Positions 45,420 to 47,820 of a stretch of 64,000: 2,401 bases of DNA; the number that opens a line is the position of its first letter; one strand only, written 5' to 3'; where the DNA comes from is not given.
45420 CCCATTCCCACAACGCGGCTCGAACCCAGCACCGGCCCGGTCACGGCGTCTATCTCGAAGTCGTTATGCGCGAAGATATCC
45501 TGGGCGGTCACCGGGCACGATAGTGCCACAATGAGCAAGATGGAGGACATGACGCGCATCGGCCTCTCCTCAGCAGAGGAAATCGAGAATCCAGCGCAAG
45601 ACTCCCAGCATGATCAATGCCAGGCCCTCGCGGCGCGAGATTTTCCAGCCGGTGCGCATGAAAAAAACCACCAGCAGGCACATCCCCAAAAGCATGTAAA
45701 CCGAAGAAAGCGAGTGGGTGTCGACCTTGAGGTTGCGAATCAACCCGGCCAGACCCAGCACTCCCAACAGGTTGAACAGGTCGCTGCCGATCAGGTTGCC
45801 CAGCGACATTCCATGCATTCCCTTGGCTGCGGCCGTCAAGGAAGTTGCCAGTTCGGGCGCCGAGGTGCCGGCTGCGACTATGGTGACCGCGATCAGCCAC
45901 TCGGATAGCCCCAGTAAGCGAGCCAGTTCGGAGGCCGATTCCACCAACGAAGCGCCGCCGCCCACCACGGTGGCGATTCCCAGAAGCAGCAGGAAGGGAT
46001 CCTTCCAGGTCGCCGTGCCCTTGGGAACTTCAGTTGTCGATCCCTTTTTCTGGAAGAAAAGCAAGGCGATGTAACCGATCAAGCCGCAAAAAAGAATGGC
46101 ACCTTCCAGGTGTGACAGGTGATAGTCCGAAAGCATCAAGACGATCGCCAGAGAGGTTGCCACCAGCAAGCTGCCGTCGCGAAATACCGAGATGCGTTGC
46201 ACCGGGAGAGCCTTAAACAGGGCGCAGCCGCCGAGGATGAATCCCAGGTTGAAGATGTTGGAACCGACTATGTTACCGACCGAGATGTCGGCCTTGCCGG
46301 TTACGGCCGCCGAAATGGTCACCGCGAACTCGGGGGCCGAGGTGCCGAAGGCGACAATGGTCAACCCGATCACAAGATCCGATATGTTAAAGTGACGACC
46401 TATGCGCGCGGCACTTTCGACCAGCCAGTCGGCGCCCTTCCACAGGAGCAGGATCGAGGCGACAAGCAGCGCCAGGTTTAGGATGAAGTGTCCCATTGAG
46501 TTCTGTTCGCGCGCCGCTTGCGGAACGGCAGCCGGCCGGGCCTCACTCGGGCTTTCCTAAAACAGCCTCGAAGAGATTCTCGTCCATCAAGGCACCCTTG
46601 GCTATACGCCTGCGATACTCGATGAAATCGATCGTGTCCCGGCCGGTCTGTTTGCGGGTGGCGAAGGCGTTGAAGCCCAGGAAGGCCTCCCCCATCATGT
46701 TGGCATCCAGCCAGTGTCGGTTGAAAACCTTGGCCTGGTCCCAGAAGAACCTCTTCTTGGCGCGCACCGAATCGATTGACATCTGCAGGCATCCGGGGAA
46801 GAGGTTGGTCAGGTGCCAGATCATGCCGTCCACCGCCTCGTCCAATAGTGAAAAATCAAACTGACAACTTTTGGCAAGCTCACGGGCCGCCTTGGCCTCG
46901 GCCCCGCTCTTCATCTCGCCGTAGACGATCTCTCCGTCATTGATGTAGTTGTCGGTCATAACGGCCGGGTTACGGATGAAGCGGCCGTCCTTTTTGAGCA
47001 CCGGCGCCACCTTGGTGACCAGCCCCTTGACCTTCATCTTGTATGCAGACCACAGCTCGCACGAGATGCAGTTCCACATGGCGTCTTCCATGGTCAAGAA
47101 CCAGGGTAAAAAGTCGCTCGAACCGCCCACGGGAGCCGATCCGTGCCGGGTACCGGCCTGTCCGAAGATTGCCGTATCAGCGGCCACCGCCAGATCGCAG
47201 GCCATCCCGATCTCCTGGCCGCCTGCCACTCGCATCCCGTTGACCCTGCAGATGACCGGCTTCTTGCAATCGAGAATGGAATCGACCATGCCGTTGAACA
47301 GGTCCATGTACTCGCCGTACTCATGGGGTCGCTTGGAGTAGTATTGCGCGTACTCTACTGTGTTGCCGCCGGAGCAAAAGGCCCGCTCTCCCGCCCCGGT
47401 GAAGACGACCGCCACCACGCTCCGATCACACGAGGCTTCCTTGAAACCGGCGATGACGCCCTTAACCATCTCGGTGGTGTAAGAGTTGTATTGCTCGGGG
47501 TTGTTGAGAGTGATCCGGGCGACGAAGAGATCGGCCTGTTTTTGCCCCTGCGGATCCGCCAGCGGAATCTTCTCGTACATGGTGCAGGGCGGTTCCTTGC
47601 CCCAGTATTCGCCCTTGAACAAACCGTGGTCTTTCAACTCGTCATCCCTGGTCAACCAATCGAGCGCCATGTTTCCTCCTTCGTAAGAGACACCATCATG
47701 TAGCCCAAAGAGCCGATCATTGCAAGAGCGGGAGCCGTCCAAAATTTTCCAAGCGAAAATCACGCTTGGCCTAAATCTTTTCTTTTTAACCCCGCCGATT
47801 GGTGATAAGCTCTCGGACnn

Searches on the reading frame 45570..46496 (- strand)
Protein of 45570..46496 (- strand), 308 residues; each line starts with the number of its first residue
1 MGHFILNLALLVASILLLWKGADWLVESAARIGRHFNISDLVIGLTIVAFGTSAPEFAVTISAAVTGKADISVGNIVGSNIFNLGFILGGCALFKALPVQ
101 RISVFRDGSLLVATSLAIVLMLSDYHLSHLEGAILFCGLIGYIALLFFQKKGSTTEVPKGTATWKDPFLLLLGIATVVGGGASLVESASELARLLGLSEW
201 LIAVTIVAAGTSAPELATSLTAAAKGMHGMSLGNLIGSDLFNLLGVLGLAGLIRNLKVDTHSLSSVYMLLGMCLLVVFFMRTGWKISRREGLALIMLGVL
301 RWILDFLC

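Call 21: search_protein_families(library=pfam, proteins=[window:45570-46496:-], max_evalue=0.001)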
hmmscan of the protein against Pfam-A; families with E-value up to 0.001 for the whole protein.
window:45570-46496:- (308 aa): 1 family
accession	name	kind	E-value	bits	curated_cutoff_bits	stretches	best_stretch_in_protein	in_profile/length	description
PF01699.29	Na_Ca_ex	-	1.7e-61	207.1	24.9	2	8-147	3-150/151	Sodium/calcium exchanger protein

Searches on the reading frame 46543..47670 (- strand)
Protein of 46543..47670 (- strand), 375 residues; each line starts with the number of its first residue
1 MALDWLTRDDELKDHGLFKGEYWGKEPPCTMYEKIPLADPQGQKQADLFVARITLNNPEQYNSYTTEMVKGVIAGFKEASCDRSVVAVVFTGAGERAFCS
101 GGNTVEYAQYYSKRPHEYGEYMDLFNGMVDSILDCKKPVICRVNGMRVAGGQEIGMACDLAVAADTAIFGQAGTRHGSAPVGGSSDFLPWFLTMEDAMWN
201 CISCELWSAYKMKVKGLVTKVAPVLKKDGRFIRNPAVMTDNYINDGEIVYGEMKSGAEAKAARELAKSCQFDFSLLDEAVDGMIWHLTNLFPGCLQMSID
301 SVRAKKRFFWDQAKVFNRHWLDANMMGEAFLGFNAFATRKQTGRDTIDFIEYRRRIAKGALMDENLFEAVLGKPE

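Call 21: search_protein_families(library=pfam, proteins=[window:46543-47670:-], max_evalue=0.001)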
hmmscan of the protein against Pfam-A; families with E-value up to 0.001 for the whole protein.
window:46543-47670:- (375 aa): 2 families
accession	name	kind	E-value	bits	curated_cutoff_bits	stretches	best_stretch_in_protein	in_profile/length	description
PF00378.25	ECH_1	-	3.7e-36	125.2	27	1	50-276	6-224/251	Enoyl-CoA hydratase/isomerase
PF16113.10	ECH_2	-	3e-20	73.4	27.2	1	51-190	2-141/335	Enoyl-CoA hydratase/isomerase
